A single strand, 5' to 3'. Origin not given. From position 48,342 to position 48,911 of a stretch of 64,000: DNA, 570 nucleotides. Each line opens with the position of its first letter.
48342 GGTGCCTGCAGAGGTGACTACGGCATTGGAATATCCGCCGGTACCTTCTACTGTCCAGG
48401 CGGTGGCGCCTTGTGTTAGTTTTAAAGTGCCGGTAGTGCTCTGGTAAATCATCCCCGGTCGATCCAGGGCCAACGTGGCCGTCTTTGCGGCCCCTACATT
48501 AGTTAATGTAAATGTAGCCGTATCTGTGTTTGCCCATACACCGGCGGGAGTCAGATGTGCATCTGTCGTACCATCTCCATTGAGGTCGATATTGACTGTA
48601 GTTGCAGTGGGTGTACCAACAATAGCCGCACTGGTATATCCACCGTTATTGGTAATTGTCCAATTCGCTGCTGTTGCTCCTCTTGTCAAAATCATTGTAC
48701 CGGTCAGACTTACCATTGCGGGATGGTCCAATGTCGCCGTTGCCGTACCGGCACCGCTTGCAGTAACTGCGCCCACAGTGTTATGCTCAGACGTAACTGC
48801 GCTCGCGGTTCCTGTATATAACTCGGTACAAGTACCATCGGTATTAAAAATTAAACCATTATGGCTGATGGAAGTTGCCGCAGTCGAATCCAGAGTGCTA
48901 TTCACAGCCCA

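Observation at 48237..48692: The same ~65-aa insertion module occurs in hook (x2), FlgK and FlgL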

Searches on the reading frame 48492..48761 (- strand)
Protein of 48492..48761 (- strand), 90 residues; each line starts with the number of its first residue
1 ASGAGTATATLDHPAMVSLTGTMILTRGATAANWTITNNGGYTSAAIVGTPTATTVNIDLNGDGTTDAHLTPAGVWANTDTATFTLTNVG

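Call 9: search_protein_families(library=pfam, proteins=[window:48492-48761:-], max_evalue=10)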
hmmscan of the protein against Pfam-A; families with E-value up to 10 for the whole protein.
seq(90 aa): 1 family
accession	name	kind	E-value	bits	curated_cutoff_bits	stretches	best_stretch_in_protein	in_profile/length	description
PF17517.7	IgGFc_binding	-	0.011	15.4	25.6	1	31-86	17-68/297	IgGFc binding protein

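Call 10: search_protein_families(library=ncbifam, proteins=[window:48492-48761:-], max_evalue=1)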
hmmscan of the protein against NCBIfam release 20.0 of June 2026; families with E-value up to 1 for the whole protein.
seq(90 aa): 1 family
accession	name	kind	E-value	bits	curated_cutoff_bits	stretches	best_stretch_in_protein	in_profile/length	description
NF040690.1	mycolate_SDR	equivalog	0.022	14.2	380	1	14-77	128-191/265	mycolate reductase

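Call 11: find_homologous_proteins(query=A1, max_evalue=0.001)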
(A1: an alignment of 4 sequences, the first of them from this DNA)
Query A1 (4 sequences): 1474 candidates shared short words with the query, none scored E <= 0.001.

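Call 13: search_solved_structures(query=A1, max_evalue=10, show_alignments=2)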
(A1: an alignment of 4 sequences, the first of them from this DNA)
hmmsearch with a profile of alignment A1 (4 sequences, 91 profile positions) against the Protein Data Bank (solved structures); distinct sequences matched with E-value up to 10: 1.
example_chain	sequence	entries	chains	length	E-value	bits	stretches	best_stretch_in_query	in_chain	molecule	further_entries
4iyk_A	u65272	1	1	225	1.9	11.9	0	29-50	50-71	Uncharacterized protein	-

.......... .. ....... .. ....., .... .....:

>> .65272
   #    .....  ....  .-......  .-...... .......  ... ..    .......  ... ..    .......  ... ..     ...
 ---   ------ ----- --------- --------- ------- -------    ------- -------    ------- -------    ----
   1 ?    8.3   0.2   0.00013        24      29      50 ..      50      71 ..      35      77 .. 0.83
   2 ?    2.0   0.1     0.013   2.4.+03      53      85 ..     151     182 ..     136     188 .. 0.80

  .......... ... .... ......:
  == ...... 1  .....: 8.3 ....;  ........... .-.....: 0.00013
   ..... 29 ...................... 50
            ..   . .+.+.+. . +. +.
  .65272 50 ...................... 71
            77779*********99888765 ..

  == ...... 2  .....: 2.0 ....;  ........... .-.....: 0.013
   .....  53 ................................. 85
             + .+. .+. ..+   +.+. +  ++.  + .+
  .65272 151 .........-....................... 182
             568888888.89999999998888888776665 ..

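Call 20: search_protein_representatives(alignment_id=A1)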
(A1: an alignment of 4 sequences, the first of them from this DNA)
Query: 4 sequences, 91 profile positions. Proteins with E-value up to 0.001 (for the whole library): 110; up to 1e-10: 24; up to 1e-30: 3. The best 110 are listed.
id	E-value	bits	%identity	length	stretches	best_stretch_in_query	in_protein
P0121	3.6e-43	161.7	-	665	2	3-91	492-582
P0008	5.0e-38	145.2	-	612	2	2-89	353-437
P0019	5.9e-37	141.8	-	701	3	1-90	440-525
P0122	1.4e-22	95.7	-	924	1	1-89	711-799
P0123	2.3e-21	91.8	-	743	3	7-90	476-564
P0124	1.4e-20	89.3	-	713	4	8-90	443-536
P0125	3.4e-20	88.1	-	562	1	6-91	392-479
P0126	1.7e-19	85.8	-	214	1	3-91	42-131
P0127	6.6e-18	80.7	-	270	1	12-87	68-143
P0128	1.2e-17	79.9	-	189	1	25-88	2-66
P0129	1.4e-17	79.6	-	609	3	2-86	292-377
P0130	5.4e-17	77.8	-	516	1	2-89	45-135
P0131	6.6e-17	77.5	-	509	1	2-86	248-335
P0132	1.1e-16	76.8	-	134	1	2-87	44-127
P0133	2.2e-16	75.8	-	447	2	15-84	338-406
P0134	6.9e-16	74.2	-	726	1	1-87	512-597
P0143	1.1e-10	57.5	-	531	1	4-90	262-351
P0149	3.5e-09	52.7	-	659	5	32-76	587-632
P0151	1.3e-08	50.9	-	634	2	6-89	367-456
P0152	2.8e-08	49.9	-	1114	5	17-87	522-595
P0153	5.2e-08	49.0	-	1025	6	36-77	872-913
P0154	5.4e-08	48.9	-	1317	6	28-86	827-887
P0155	1.3e-07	47.7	-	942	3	7-84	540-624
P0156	1.6e-07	47.4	-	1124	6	16-85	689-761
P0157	3.0e-07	46.6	-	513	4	36-77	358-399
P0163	2.3e-06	43.7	-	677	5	30-76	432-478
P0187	3.8e-05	39.8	-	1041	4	33-79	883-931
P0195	6.4e-05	39.1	-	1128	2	10-83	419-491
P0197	7.2e-05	38.9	-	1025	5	7-49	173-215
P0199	7.8e-05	38.8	-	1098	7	31-70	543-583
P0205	1.9e-04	37.6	-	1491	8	5-73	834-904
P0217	4.3e-04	36.4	-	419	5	61-86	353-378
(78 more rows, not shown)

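Call 24: search_protein_families(library=pfam, proteins=[P0149, P0153, P0154, P0157, P0163, P0199, P0205, P0217, P0197, P0187], max_evalue=0.001)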
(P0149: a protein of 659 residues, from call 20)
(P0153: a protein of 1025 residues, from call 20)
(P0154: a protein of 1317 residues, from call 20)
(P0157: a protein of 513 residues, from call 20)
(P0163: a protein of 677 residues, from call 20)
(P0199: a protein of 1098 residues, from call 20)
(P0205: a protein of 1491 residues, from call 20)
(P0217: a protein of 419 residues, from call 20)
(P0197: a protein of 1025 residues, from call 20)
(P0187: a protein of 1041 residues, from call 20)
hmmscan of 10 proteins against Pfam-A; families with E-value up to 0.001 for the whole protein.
P0149 (659 aa): 3 families
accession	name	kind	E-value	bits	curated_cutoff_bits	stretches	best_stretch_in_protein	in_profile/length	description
PF01839.29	FG-GAP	-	1.9e-30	104.7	22.1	4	396-420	7-27/37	FG-GAP repeat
PF13517.12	FG-GAP_3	-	6.6e-30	104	26.9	4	398-453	1-61/61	FG-GAP-like repeat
PF12256.14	TcdB_toxin_midN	-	5.9e-06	26.1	24.8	0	390-420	26-56/181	Insecticide toxin TcdB middle/N-terminal region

P0153 (1025 aa): 7 families
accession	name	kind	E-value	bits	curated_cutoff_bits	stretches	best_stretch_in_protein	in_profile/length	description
PF17164.10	DUF5122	-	2.7e-144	469.5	27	14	58-93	1-36/36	Domain of unknown function (DUF5122) beta-propeller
PF01839.29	FG-GAP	-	2.8e-26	91.4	22.1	1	932-953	5-26/37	FG-GAP repeat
PF13517.12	FG-GAP_3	-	3.3e-22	79.3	26.9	3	936-991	1-61/61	FG-GAP-like repeat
PF12768.13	Rax2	-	2.4e-15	57.1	28.8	0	403-483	25-102/254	Rax2 C-terminal beta propeller domain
PF00400.38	WD40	-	7.4e-07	29.9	27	0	715-736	9-30/39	WD domain, G-beta repeat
PF12256.14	TcdB_toxin_midN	-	4.7e-06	26.5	24.8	0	757-786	27-56/181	Insecticide toxin TcdB middle/N-terminal region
PF07494.17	Reg_prop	-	0.00033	21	20.4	0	617-633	7-23/24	Two component regulator propeller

P0154 (1317 aa): 11 families
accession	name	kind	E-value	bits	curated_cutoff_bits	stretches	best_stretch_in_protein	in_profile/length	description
PF16990.11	CBM_35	-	7.1e-11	42.9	28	0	815-899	26-104/121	Carbohydrate binding module (family 35)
PF14699.12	hGDE_N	-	6.7e-09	36.2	22.1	0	829-851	46-68/92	N-terminal domain from the human glycogen debranching enzyme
PF05692.17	Myco_haema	-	3.2e-07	30.1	25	0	80-173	320-412/429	Mycoplasma haemagglutinin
PF13969.11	Pab87_oct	-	7.8e-07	29.7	27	0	358-437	11-90/96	Pab87 octamerisation domain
PF24155.1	DUF7406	-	1.7e-06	28.4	28.4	0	808-842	12-44/52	Domain of unknown function (DUF7406)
PF03944.20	Endotoxin_C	-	2.5e-06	28.3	21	0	396-447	38-91/142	delta endotoxin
PF13715.12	CarbopepD_reg_2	-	3e-05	24.4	32.2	0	400-436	36-72/88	CarboxypepD_reg-like domain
PF07495.19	Y_Y_Y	-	0.00017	21.9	26.6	0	395-419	25-49/65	Y_Y_Y domain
PF24318.1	DUF7490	-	0.00018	21.5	27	0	385-415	57-87/106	Domain of unknown function (DUF7490)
PF25814.1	fn3_SORL1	-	0.00039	20.8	27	0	397-417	52-72/90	SORL1-like, fn3 domain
PF16561.11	AMPK1_CBM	-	0.00056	20.5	26.8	0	448-472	31-55/85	Glycogen recognition site of AMP-activated protein kinase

P0157 (513 aa): 4 families
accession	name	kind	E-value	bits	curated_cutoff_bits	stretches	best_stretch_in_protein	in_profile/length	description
PF17164.10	DUF5122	-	8.1e-40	135.2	27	3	162-197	1-36/36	Domain of unknown function (DUF5122) beta-propeller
PF13517.12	FG-GAP_3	-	6.9e-30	103.9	26.9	5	422-477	1-61/61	FG-GAP-like repeat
PF01839.29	FG-GAP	-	1.4e-26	92.3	22.1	2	418-439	5-26/37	FG-GAP repeat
PF12768.13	Rax2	-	0.0007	19.5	28.8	0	113-188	33-106/254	Rax2 C-terminal beta propeller domain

P0163 (677 aa): 3 families
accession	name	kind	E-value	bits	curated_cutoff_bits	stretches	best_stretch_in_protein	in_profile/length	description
PF17164.10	DUF5122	-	7.5e-30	103.3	27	2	216-244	1-34/36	Domain of unknown function (DUF5122) beta-propeller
PF13517.12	FG-GAP_3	-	2.1e-26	92.7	26.9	4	588-643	1-61/61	FG-GAP-like repeat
PF01839.29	FG-GAP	-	3.3e-21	75.2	22.1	3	585-605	6-26/37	FG-GAP repeat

P0199 (1098 aa): 5 families
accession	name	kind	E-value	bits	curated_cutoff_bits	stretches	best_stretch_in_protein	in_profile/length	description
PF00089.32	Trypsin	-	1.6e-52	178.9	20.6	1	79-298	1-215/220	Trypsin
PF01839.29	FG-GAP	-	5.8e-35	119.1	22.1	0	512-526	7-21/37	FG-GAP repeat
PF13517.12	FG-GAP_3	-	8.3e-26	90.8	26.9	6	457-524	1-60/61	FG-GAP-like repeat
PF00462.30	Glutaredoxin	-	7.3e-14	52.2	22.9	0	583-599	41-57/60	Glutaredoxin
PF03130.22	HEAT_PBS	-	0.00075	20.3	20.9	0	946-966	4-24/27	PBS lyase HEAT-like repeat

P0205 (1491 aa): 2 families
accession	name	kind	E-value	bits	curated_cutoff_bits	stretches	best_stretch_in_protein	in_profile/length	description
PF18962.6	Por_Secre_tail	-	5.4e-14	52.7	27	1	1412-1488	1-75/75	Secretion system C-terminal sorting domain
PF19408.5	PKD_6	-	8.1e-08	33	25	1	294-363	9-73/82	PKD-like domain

P0217 (419 aa): 7 families
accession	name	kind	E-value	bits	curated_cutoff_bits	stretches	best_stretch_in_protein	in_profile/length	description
PF02494.22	HYR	-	6.1e-56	187.1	21.7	5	225-301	4-81/81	HYR domain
PF09134.16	Invasin_D3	-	2.9e-18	66.6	33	0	259-343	2-81/98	Invasin, domain 3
PF19077.6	Big_13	-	5.8e-12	46.4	27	0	336-379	56-100/102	Bacterial Ig-like domain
PF11321.13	DUF3123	-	3.3e-05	24.1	27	0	83-101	30-48/62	Protein of unknown function (DUF3123)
PF21872.3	SAM_5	-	4.4e-05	23.6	27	0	395-410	22-37/55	SAM domain-like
PF03990.20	DUF348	-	0.00016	21.8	24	0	7-19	4-16/41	G5-linked-Ubiquitin-like domain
PF16403.11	Bact_surface_Ig-like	-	0.00032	21.1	27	0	198-223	46-71/71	Bacterial surface protein, Ig-like domain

P0197 (1025 aa): 4 families
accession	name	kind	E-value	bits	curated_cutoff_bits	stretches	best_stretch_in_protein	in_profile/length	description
PF00082.27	Peptidase_S8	-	2.3e-22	80.1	21.8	1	9-163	110-279/288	Subtilase family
PF09038.16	53-BP1_Tudor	-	3.6e-05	24.2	22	0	198-229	11-40/122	Tumour suppressor p53-binding protein-1 Tudor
PF20694.2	TRADD-like_N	-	0.00011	22.4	23.7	0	842-856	28-42/69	TRADD-like N-terminal domain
PF21758.2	PAC_bac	-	0.00097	19.3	27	0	900-927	14-40/115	Bacterial proteasome assembling chaperone-like protein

P0187 (1041 aa): 4 families
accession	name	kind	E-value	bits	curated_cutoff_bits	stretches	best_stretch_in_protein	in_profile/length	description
PF17164.10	DUF5122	-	7.7e-92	301.7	27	8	468-504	1-36/36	Domain of unknown function (DUF5122) beta-propeller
PF13517.12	FG-GAP_3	-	2.1e-27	95.9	26.9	3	952-1007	1-61/61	FG-GAP-like repeat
PF01839.29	FG-GAP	-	4.7e-25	87.4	22.1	1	950-968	7-25/37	FG-GAP repeat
PF12256.14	TcdB_toxin_midN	-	1.5e-05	24.8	24.8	0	775-804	30-59/181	Insecticide toxin TcdB middle/N-terminal region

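Call 47: predict_structure(alignment_id=A3)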
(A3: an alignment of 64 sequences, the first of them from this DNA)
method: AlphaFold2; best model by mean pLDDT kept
length: 90 residues; sequences in the alignment: 64
mean_pLDDT: 96.1   pTM: 0.85
mean pLDDT of the five models: 96.1, 95.7, 95.1, 95.1, 94.3
residues with pLDDT >= 90: 85; 70-90: 4; 50-70: 1; < 50: 0
segments of 3 or more residues with pLDDT < 50: none
pLDDT, mean of each block of 10 residues (from residue 1): 91 96 97 98 98 98 98 97 93
secondary structure, 60 per line:
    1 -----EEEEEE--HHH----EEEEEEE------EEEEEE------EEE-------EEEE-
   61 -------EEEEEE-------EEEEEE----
elements in order: E6-11 E21-27 E34-39 E46-48 E56-59 E68-73 E81-86

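Call 50: fold_search(model_id=the predicted structure, library=pdb)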
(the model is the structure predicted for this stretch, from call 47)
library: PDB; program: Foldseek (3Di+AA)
matches with E <= 10: 160; with E <= 0.001: 0
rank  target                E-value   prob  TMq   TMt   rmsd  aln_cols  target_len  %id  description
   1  1ikp                  1.5e+00  0.02  0.16  0.03  15.2        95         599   15  Pseudomonas Aeruginosa Exotoxin A, P201Q, W281A mutant (released 2001-12-12)
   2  9n0b_A                1.6e+00  0.02  0.18  0.15  17.2       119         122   11  Cryo-EM of spore appendage from Anaerovoracaceae (released 2025-09-03)
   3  5aeo_A                2.1e+00  0.12  0.33  0.29   5.7        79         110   10  Virulence-associated protein VapG from the intracellular pathogen Rhodococcus equi (released 2015-03-25)
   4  6ymq_I                2.5e+00  0.04  0.24  0.21  11.3        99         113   10  TREM2 extracellular domain (19-131) in complex with single-chain variable 4 (scFv-4) (released 2021-02-17)
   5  9djw_n                2.8e+00  0.04  0.20  0.18   8.8        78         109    8  X-ray crystal structure of TNFa-VNAR D1 complex (released 2025-09-10)
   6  4cv7                  3.2e+00  0.10  0.33  0.28   5.5        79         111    8  Crystal structure of Rhodococcus equi VapB (released 2014-04-02)
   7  2i26_O                3.2e+00  0.04  0.21  0.17   9.9        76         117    8  Crystal structure analysis of the nurse shark new antigen receptor ancestral variable domain in complex with lysozyme (released 2007-03-06)
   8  4i9x_A                3.2e+00  0.02  0.22  0.14  11.8       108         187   12  Crystal structure of human cytomegalovirus glycoprotein UL141 targeting the death receptor TRAIL-R2 (released 2013-04-03)
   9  7qf7_A                3.4e+00  0.04  0.19  0.14  10.2        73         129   10  Orthorhombic crystal structure of PTG CBM21 in complex with beta-cyclodextrin (released 2022-11-02)
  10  1rui_1                3.4e+00  0.01  0.17  0.08  15.0        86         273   16  RHINOVIRUS 14 MUTANT S1223G COMPLEXED WITH ANTIVIRAL COMPOUND WIN 52084 (released 1995-11-14)
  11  2rmu_1                3.4e+00  0.01  0.17  0.08  14.9        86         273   17  THREE-DIMENSIONAL STRUCTURES OF DRUG-RESISTANT MUTANTS OF HUMAN RHINOVIRUS 14 (released 1990-01-15)
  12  9djw_j                3.6e+00  0.04  0.26  0.24   9.0        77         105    8  X-ray crystal structure of TNFa-VNAR D1 complex (released 2025-09-10)
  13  6chb_N                3.6e+00  0.04  0.26  0.23  10.7        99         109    8  Crystal structure of a natively-glycosylated BG505 SOSIP.664 HIV-1 Envelope Trimer in complex with the broadly-neutral (released 2018-05-02)
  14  1sq2_N                3.6e+00  0.03  0.21  0.18   9.5        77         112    9  Crystal Structure Analysis of the Nurse Shark New Antigen Receptor (NAR) Variable Domain in Complex With Lysozyme (released 2004-08-24)
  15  8w5r_H                3.6e+00  0.03  0.22  0.19  10.3        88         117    8  Cryo-EM structure of Qb-Ab53 (released 2025-02-26)
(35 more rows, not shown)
